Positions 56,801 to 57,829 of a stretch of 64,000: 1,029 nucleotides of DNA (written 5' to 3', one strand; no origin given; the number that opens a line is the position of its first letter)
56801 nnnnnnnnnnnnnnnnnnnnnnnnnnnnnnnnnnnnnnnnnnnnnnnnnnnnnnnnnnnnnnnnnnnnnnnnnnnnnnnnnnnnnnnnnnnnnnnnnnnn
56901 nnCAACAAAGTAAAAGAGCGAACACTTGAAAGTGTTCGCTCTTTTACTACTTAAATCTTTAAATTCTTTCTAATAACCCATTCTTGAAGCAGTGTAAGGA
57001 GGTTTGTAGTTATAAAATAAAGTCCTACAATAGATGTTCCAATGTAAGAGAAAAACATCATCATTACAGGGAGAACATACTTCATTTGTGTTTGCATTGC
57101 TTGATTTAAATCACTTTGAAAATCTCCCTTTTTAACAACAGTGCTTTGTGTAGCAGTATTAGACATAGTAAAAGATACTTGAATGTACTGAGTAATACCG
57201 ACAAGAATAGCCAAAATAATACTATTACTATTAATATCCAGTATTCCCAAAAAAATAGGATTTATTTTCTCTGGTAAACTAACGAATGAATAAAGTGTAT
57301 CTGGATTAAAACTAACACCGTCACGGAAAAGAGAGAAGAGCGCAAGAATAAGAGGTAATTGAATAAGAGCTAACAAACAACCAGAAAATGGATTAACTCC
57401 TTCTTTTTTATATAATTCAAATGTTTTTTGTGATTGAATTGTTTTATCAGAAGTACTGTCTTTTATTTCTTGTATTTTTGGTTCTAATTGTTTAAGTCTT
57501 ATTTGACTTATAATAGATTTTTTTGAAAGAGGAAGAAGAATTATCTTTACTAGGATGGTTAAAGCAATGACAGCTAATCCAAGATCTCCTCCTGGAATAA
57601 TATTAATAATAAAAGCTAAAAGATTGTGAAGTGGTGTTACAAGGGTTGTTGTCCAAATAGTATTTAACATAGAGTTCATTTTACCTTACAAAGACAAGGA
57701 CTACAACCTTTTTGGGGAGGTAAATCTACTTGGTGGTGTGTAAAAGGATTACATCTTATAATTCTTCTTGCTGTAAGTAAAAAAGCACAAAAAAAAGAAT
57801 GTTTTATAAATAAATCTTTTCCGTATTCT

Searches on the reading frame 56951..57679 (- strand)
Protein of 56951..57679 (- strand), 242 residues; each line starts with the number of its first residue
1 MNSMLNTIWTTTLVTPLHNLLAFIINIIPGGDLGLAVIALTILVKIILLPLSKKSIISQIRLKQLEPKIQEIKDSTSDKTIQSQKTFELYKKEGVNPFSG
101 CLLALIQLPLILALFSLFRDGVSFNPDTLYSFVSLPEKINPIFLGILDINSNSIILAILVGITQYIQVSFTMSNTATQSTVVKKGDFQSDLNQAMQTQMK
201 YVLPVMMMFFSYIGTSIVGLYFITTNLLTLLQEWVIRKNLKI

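Call 82: search_protein_families(library=pfam, proteins=[window:56951-57679:-], max_evalue=0.0001)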
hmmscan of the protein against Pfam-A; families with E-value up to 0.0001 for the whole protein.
window:56951-57679:- (242 aa): 1 family
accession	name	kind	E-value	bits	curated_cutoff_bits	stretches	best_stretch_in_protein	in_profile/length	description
PF02096.25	60KD_IMP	-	1.7e-40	139.1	35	1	34-238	2-163/163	60Kd inner membrane protein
